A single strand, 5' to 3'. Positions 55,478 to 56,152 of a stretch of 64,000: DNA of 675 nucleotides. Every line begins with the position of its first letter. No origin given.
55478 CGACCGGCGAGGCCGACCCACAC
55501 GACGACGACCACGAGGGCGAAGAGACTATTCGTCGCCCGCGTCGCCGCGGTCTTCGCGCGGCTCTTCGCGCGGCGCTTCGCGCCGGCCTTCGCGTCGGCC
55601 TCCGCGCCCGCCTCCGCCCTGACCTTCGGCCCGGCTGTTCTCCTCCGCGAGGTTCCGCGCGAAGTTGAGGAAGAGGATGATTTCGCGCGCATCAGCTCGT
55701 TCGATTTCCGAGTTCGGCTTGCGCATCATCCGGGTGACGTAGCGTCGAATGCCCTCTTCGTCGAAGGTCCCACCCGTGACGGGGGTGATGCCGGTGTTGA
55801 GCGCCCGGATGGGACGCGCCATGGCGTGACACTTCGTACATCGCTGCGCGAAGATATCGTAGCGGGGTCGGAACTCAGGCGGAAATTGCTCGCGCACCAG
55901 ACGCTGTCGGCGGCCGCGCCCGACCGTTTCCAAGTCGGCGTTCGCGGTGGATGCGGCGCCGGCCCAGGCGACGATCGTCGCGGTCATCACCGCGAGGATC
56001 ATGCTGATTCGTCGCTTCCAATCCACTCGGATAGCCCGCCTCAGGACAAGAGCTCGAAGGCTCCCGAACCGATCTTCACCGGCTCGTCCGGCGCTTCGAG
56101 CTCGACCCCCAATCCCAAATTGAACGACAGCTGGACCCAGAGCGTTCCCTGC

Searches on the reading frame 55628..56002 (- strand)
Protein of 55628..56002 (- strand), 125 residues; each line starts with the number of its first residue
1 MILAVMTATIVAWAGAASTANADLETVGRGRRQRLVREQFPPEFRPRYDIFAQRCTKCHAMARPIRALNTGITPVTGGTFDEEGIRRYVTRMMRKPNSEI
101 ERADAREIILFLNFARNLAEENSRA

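Call 29: search_protein_families(library=pfam, proteins=[window:55628-55987:-], max_evalue=0.01)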
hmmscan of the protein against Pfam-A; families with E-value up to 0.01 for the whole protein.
window:55628-55987:- (120 aa): 1 family
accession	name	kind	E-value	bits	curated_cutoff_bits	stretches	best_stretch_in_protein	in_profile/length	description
PF09098.15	Dehyd-heme_bind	-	0.00061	19.9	25.2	0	45-118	6-74/167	Quinohemoprotein amine dehydrogenase A, alpha subunit, haem binding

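Call 43: search_protein_families(library=pfam, proteins=[window:55628-56002:-], max_evalue=0.05)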
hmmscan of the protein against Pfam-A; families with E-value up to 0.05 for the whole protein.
window:55628-56002:- (125 aa): 2 families
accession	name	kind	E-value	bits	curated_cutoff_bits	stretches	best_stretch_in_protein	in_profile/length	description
PF09098.15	Dehyd-heme_bind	-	0.0007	19.7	25.2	1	50-123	6-74/167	Quinohemoprotein amine dehydrogenase A, alpha subunit, haem binding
PF13442.11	Cytochrome_CBB3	-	0.021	15.6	27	1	48-112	7-68/68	Cytochrome C oxidase, cbb3-type, subunit III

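Call 51: search_protein_families(library=ncbifam, proteins=[window:55628-56002:-], max_evalue=0.01)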
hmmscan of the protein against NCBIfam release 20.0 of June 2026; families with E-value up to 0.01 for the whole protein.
window:55628-56002:- (125 aa): 0 families
